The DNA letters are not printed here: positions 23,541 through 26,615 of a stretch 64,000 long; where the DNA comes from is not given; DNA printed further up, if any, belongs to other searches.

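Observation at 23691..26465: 924-aa polytopic membrane protein combining a bacterial-type PH domain, a poly-lysine tract encoded by a 30-nt DNA repeat, and a large acidic ectodomain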

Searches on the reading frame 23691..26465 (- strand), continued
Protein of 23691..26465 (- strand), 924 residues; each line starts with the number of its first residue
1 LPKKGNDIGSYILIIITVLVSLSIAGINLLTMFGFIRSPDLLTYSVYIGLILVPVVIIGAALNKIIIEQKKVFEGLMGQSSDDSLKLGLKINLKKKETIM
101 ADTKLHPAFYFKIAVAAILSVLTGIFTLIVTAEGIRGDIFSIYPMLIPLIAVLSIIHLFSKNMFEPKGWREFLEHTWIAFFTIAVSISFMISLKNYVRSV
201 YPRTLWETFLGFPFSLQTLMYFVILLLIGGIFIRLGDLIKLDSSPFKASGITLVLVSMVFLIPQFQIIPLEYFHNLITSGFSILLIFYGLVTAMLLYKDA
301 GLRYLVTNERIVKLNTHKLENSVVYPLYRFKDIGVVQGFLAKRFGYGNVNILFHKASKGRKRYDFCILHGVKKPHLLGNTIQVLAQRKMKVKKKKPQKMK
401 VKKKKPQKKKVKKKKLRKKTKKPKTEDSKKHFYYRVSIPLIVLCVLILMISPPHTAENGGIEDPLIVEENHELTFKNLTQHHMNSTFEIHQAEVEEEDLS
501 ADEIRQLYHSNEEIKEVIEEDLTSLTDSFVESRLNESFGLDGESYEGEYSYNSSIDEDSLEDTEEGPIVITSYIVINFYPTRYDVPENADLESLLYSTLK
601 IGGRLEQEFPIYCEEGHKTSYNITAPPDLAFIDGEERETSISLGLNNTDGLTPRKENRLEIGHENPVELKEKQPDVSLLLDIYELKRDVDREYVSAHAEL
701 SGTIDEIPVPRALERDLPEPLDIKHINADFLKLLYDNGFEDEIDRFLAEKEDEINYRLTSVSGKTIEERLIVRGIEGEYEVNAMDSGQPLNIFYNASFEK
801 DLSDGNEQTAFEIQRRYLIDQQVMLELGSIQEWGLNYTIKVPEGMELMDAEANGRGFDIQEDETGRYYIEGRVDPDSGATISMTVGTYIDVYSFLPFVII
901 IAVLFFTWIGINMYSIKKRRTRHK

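Call 89: list_cluster_members(proteins=[P0047, P0120, P0052, P0038, P0032, P0106, P0151, P0063, P0082, P0085])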
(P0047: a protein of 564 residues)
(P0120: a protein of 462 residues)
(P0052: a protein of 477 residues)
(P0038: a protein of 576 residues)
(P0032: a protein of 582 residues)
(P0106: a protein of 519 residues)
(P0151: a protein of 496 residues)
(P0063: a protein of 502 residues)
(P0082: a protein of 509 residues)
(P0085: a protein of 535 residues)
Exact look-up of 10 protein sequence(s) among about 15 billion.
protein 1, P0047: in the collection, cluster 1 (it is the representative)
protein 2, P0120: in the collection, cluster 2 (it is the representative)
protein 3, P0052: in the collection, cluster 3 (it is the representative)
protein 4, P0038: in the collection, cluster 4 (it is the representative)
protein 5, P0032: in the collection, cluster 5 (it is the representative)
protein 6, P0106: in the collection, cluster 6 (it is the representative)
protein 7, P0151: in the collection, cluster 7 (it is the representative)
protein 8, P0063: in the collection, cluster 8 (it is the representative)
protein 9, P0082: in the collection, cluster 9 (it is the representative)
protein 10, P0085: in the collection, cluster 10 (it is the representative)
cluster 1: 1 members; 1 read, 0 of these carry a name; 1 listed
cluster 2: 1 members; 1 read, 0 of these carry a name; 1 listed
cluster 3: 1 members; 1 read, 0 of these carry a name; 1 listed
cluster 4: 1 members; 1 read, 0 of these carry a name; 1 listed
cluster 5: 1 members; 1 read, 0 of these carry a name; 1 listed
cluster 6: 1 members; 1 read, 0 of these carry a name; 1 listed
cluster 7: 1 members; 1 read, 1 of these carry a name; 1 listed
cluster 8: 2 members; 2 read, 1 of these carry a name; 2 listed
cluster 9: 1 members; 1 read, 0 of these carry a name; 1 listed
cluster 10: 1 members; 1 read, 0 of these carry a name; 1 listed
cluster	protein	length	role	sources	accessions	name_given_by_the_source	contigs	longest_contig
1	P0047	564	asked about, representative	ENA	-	-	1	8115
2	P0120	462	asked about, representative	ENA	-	-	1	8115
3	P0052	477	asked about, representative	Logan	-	-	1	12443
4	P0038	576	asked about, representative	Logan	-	-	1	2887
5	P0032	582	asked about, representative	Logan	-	-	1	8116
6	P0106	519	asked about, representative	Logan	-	-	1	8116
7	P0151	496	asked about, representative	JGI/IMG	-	bacteriorhodopsin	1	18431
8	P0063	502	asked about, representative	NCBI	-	-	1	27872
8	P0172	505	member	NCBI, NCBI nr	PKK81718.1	MAG: hypothetical protein CVT47_00980 [Thermoplasmata archaeon HGW-Thermoplasmata-2]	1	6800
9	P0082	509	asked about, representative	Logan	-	-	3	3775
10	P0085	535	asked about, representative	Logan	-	-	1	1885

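Call 91: list_cluster_members(proteins=[P0066, P0074, P0089, P0104, P0131, P0139, P0147, P0027, P0029, P0034])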
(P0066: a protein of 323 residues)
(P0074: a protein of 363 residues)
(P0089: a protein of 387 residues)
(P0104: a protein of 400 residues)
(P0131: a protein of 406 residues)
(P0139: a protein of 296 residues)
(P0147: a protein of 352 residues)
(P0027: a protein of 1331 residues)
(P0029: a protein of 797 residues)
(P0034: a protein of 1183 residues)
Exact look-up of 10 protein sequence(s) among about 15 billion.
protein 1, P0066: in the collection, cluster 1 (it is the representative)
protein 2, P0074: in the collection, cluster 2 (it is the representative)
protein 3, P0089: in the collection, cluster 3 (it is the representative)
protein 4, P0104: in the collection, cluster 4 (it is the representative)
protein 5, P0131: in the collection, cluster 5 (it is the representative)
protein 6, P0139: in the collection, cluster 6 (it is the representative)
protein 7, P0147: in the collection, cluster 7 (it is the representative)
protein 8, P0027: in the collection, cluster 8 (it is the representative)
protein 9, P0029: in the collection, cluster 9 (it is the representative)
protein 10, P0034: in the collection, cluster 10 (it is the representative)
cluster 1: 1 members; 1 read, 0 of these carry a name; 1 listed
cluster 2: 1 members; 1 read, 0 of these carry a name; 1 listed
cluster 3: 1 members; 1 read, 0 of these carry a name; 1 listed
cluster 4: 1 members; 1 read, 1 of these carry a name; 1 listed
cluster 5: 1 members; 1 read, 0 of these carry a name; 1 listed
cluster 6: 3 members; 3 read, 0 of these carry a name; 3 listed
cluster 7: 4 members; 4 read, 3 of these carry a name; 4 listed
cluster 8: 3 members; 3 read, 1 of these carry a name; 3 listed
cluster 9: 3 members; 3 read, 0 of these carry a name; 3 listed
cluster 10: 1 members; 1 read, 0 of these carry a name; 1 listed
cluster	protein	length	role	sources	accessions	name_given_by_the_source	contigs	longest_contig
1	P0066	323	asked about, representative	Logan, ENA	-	-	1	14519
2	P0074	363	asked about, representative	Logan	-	-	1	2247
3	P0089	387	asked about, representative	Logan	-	-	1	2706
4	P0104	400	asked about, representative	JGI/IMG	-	hypothetical protein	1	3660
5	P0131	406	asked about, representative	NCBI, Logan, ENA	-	-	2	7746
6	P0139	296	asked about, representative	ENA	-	-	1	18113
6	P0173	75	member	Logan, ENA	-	-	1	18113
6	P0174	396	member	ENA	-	-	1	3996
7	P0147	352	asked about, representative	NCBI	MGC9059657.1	MAG: PH domain-containing protein [Thermoplasmata archaeon]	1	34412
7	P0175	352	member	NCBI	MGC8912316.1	MAG: PH domain-containing protein [Thermoplasmata archaeon]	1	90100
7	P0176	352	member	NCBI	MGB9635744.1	MAG: PH domain-containing protein [Thermoplasmata archaeon]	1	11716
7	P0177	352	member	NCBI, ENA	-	-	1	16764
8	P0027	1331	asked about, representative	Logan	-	-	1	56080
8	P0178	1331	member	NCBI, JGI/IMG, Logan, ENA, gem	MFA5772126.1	MAG: hypothetical protein WC974_05300 [Thermoplasmata archaeon]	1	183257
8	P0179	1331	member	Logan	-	-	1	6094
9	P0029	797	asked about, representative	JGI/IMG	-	-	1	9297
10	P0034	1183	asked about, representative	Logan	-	-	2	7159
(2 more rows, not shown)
